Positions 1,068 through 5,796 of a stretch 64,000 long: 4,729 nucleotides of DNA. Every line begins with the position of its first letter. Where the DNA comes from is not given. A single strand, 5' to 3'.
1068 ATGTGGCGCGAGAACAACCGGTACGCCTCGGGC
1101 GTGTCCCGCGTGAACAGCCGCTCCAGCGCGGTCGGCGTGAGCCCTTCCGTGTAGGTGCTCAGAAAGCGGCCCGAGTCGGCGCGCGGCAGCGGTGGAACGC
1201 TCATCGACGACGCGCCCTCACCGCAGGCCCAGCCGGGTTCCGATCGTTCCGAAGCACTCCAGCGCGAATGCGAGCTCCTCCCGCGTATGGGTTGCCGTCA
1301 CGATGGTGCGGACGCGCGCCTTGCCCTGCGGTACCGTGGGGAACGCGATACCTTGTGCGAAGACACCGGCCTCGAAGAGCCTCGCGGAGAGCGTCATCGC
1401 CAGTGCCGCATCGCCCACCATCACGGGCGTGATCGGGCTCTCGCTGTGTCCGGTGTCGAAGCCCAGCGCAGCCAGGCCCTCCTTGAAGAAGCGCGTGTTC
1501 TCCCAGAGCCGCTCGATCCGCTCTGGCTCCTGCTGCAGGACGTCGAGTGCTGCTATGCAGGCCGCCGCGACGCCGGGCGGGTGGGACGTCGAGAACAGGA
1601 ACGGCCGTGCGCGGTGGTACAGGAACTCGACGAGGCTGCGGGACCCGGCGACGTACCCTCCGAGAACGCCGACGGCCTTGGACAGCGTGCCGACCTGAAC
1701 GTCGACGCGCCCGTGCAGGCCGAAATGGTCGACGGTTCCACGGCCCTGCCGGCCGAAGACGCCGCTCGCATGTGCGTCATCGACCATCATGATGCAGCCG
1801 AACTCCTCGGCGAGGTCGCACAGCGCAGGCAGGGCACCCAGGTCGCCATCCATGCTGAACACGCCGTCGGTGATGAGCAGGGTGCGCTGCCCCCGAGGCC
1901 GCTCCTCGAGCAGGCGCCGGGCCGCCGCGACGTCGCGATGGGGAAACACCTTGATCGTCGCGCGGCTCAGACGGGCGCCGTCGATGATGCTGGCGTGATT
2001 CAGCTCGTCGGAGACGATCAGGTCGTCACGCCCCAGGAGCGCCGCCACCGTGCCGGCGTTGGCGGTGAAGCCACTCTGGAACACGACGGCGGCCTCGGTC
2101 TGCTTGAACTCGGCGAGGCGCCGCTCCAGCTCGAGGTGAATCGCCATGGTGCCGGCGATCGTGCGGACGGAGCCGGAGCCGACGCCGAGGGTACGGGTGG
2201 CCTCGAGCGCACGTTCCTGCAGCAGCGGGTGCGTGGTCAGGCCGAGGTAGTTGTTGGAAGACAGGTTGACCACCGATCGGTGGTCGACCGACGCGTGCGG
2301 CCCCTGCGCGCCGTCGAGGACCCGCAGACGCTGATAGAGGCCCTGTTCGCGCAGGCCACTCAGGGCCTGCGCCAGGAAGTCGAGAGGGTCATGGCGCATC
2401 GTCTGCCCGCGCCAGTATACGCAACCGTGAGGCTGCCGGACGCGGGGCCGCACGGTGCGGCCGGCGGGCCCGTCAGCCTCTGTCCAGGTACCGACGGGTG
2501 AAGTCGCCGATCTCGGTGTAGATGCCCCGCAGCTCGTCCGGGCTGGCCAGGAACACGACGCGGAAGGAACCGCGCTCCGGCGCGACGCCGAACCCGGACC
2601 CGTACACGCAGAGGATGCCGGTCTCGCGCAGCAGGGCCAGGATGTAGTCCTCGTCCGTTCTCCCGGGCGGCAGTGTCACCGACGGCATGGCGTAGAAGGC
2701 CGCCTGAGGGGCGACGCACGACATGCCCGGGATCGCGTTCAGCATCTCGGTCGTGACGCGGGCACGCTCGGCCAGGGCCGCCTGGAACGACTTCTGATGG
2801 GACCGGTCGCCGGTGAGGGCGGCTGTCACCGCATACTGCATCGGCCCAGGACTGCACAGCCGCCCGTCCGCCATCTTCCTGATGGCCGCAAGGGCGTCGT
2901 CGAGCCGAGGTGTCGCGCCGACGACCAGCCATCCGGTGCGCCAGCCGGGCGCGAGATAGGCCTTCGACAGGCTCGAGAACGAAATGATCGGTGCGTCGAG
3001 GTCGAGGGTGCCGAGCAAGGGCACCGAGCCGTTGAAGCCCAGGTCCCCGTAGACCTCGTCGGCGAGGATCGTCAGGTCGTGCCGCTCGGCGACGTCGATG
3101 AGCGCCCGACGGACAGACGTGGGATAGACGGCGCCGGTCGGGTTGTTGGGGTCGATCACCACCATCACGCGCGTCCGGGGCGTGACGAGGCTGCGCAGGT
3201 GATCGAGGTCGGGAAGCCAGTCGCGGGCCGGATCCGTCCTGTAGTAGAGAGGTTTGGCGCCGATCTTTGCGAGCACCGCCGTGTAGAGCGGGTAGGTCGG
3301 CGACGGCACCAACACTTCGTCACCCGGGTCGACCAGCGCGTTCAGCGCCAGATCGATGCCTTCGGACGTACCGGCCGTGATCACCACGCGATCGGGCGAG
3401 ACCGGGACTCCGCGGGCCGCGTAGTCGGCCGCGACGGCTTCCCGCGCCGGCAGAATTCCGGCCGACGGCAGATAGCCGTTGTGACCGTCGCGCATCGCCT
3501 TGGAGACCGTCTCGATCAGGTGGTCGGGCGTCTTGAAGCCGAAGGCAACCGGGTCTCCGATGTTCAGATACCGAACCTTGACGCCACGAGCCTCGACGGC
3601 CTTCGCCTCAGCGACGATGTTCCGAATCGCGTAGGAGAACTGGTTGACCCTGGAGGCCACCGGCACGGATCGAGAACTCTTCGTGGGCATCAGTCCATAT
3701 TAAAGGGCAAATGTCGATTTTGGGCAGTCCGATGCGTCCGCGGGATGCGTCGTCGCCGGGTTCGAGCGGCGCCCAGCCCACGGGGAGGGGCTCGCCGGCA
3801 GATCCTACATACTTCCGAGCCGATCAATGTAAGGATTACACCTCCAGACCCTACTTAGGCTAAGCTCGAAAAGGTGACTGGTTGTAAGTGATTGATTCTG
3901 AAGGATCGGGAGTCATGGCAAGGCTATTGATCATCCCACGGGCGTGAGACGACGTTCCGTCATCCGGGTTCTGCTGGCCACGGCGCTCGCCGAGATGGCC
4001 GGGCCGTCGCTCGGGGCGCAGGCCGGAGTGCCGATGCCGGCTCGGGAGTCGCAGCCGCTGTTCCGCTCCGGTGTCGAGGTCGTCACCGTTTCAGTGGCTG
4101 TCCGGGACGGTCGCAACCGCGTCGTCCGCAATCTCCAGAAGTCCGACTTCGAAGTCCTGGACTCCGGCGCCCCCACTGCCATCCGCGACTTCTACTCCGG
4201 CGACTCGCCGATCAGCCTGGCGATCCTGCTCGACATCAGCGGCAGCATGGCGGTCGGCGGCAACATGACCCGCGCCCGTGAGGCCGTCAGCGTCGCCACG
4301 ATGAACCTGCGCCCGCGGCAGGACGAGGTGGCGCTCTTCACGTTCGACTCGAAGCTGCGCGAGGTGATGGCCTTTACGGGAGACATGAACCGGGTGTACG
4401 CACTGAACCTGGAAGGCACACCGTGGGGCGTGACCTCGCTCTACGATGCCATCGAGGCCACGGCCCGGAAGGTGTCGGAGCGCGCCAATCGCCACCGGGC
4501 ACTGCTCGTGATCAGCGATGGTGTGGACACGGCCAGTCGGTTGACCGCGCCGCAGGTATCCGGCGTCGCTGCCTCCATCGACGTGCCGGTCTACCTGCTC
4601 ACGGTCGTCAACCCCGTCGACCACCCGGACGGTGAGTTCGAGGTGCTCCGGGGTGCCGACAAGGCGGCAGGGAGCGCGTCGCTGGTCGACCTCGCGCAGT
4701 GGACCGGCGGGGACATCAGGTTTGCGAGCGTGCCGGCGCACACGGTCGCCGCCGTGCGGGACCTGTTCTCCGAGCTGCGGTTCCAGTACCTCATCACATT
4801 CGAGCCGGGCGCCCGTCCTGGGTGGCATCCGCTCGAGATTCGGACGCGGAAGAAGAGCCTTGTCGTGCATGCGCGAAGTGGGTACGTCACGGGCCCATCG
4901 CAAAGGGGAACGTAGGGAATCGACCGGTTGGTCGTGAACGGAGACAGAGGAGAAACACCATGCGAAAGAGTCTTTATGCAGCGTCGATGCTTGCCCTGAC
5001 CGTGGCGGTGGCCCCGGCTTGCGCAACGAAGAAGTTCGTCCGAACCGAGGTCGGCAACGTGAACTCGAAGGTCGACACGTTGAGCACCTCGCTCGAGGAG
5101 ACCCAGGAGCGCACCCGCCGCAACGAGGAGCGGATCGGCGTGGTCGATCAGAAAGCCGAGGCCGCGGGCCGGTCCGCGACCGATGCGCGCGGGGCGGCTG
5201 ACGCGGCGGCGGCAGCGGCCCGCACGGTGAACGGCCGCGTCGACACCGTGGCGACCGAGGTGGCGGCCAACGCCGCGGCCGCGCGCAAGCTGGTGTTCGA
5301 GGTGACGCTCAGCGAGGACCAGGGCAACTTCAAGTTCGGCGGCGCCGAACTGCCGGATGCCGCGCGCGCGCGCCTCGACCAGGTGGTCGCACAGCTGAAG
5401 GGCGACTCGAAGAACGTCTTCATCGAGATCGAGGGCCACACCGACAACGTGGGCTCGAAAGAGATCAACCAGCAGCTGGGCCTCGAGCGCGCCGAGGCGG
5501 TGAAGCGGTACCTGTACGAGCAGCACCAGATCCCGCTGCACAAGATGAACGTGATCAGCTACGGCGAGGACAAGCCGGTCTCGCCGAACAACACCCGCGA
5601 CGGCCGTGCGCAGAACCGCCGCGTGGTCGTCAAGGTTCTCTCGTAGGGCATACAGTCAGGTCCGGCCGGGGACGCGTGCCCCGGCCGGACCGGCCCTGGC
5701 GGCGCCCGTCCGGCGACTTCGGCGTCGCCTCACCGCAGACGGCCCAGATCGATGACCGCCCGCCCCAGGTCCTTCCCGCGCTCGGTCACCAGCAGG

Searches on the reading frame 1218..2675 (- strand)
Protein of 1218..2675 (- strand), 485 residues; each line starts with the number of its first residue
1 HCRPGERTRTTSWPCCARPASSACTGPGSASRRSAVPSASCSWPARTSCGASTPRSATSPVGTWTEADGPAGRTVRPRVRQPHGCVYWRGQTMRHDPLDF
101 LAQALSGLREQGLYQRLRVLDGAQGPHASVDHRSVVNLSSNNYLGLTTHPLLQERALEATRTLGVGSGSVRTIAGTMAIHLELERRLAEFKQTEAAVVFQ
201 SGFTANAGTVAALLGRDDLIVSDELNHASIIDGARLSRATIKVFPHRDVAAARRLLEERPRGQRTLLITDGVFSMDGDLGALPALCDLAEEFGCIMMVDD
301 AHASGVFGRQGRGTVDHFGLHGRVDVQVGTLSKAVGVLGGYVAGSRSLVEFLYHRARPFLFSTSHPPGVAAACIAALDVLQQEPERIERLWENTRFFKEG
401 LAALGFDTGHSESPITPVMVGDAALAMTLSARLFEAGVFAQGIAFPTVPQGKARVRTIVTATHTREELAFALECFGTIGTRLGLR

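Call 23: search_protein_families(library=pfam, proteins=[window:1218-2675:-], max_evalue=0.001)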
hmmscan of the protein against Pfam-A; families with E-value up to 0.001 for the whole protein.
window:1218-2675:- (485 aa): 1 family
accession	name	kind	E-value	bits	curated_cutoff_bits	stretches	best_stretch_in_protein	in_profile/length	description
PF00155.27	Aminotran_1_2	-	1.1e-61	209.4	19.7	1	134-473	2-359/361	Aminotransferase class I and II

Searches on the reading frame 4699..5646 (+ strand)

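Call 23: search_protein_families(library=pfam, proteins=[window:4699-5646:+], max_evalue=0.001)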
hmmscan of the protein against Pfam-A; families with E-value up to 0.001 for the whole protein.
window:4699-5646:+ (315 aa): 1 family
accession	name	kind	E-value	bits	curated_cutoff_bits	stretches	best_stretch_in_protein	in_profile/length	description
PF00691.25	OmpA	-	4.6e-22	78.6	27.2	1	211-307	2-98/98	OmpA family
